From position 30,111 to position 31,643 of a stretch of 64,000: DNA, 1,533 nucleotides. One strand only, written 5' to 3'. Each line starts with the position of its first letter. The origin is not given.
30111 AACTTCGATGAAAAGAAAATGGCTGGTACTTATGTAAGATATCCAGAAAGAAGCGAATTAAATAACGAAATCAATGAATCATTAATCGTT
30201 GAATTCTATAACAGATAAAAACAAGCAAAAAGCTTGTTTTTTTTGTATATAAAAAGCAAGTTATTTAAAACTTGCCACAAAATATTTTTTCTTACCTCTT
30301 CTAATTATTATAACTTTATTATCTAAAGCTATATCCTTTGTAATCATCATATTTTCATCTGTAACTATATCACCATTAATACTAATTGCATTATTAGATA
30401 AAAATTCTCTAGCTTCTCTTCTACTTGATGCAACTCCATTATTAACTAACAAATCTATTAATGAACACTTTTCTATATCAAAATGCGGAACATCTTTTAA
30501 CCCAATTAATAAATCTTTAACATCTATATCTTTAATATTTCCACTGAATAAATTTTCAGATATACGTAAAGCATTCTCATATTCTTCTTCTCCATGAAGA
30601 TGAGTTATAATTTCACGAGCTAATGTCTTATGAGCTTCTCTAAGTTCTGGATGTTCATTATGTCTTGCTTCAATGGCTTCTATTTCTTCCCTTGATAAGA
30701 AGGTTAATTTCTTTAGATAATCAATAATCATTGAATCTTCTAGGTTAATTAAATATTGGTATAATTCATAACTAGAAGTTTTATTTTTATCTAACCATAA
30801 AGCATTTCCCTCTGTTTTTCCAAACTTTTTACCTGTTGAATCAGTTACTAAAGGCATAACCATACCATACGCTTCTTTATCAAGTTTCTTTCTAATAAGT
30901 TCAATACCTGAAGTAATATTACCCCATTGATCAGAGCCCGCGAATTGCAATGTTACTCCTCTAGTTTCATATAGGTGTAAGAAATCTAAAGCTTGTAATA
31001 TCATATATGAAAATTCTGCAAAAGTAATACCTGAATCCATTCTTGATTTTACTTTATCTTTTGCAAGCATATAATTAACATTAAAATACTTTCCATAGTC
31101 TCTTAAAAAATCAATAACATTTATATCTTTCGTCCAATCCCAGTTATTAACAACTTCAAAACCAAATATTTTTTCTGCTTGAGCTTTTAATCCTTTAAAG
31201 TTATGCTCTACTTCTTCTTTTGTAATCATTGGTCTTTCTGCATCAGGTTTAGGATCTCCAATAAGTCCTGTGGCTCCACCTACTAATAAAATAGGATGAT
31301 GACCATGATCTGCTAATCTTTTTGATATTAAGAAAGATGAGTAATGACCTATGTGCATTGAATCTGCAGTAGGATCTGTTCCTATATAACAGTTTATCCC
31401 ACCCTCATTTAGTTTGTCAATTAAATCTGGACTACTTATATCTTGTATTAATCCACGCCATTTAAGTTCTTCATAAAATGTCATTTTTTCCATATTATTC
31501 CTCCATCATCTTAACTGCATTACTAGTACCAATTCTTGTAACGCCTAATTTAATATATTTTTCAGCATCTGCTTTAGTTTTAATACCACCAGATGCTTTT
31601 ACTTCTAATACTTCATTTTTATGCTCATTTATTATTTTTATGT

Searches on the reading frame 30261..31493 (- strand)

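Call 43: search_protein_families(library=pfam, proteins=[window:30261-31493:-], max_evalue=0.001)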
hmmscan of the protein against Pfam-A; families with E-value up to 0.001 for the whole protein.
window:30261-31493:- (410 aa): 3 families
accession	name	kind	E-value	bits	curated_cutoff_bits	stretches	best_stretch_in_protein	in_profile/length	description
PF00579.31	tRNA-synt_1b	-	4.7e-72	243.2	21.1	1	31-316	4-291/292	tRNA synthetases class I (W and Y)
PF22421.1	SYY_C-terminal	-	1.5e-24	86.1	27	1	331-406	5-82/83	Tyrosine--tRNA ligase SYY-like C-terminal domain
PF01479.30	S4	-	7e-07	29.3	22.8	1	347-385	5-43/48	S4 domain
